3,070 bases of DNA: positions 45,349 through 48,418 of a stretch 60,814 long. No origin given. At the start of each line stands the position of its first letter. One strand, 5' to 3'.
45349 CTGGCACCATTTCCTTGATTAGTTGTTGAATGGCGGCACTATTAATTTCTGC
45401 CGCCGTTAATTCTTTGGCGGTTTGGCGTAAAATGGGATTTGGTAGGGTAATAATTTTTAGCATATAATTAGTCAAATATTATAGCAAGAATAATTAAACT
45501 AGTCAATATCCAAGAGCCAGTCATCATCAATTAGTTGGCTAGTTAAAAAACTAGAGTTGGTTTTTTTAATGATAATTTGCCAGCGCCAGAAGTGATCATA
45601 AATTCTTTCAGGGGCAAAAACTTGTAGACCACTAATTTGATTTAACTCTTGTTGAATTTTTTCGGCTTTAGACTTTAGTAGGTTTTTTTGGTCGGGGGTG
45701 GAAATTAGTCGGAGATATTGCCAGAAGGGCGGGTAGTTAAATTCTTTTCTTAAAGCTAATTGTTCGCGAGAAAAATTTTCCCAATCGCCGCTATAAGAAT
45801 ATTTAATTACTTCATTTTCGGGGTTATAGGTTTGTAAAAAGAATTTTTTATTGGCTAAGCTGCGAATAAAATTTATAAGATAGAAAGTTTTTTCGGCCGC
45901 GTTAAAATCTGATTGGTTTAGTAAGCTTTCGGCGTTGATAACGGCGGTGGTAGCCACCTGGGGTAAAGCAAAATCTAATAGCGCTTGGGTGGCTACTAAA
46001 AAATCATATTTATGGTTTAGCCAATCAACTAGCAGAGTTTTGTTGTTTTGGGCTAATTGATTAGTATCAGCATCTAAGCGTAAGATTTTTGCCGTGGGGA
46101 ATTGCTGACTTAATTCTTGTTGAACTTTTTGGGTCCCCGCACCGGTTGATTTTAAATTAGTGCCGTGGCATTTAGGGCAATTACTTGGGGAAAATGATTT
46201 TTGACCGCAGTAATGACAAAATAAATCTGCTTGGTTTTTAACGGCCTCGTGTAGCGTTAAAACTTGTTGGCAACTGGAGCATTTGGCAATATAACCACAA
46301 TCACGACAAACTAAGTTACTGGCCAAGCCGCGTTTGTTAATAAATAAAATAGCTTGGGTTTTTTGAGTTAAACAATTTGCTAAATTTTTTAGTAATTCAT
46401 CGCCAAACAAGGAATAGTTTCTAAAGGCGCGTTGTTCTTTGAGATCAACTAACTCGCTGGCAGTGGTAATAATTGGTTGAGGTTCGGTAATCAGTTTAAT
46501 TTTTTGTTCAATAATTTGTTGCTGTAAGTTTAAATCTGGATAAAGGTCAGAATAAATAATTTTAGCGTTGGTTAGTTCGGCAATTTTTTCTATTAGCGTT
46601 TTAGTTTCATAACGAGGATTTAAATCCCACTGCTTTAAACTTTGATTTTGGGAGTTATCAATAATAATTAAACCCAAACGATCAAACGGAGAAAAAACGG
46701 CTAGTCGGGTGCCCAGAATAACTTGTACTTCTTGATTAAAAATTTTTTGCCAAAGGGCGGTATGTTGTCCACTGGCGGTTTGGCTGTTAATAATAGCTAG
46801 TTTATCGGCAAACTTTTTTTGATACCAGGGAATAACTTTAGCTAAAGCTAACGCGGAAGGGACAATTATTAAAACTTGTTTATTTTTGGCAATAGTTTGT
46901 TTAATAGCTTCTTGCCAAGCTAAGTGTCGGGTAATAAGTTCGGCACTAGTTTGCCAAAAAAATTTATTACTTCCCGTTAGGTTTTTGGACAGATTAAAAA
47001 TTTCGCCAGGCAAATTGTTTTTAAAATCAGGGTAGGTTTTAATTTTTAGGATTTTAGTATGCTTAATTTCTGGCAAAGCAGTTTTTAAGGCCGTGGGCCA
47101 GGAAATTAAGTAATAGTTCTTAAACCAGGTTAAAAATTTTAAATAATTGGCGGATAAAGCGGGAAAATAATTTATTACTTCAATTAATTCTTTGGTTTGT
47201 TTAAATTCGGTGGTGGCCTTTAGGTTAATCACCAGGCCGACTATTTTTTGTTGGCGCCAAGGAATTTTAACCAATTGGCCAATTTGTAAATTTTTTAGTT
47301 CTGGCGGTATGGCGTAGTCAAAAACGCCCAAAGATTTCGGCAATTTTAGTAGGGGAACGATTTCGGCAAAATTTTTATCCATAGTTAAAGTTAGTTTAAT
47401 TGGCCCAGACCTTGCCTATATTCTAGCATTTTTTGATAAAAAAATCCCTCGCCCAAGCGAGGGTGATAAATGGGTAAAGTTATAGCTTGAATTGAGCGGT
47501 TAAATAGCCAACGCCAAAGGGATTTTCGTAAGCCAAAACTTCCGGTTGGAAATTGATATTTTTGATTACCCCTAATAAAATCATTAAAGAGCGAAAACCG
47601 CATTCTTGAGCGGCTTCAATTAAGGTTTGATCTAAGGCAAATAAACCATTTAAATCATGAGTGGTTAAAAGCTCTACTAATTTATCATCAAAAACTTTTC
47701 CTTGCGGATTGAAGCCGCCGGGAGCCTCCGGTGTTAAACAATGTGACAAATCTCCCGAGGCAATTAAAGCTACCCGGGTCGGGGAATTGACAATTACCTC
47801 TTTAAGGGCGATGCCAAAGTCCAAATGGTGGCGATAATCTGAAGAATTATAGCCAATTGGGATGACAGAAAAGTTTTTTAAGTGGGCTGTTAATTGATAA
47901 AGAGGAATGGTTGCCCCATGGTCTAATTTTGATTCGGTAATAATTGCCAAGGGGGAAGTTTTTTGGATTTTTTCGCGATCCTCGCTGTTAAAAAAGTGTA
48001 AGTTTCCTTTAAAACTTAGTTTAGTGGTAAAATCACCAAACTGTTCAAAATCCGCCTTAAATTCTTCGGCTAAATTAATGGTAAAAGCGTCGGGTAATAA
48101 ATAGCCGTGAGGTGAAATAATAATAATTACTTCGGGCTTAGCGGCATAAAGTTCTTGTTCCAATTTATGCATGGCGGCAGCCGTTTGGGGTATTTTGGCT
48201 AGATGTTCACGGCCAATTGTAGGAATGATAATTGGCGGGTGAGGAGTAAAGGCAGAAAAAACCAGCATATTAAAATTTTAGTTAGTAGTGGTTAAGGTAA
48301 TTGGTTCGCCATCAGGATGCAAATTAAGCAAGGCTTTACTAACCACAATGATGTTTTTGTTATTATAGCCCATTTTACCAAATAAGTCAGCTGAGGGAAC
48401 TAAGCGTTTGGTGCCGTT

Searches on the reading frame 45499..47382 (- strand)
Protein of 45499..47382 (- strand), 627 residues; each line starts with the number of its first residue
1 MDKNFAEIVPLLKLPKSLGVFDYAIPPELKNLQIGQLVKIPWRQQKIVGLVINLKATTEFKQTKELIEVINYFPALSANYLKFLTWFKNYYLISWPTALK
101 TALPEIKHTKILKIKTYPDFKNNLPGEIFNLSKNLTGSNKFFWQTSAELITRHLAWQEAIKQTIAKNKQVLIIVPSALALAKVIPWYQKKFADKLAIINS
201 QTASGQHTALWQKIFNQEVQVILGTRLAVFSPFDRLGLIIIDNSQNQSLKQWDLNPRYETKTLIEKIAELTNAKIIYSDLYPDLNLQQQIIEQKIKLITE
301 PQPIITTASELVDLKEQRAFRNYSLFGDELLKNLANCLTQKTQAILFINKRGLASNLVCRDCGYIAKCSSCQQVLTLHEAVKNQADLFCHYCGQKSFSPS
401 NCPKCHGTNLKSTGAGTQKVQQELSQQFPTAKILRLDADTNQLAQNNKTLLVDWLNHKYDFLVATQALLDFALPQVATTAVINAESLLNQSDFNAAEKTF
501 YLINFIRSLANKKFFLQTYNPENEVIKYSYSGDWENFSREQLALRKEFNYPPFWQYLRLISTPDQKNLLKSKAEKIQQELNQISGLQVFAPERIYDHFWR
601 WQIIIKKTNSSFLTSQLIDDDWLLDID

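Call 43: search_protein_families(library=pfam, proteins=[window:45499-47382:-], max_evalue=0.001)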
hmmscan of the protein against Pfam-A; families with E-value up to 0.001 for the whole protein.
window:45499-47382:- (627 aa): 1 family
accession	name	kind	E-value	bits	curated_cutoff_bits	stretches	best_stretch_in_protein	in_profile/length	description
PF17764.6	PriA_3primeBD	-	2.5e-19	69.4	22.7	1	17-104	8-96/96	3'DNA-binding domain (3'BD)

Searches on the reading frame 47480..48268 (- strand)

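Call 43: search_protein_families(library=pfam, proteins=[window:47480-48268:-], max_evalue=0.001)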
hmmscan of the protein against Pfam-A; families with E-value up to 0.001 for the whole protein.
window:47480-48268:- (262 aa): 2 families
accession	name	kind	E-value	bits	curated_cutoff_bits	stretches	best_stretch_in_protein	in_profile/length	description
PF02900.23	LigB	-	1e-36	126.9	26.3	1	6-255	3-266/269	Catalytic LigB subunit of aromatic ring-opening dioxygenase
PF01875.22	Memo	-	2.4e-06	27.4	27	1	99-249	102-251/269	Memo-like protein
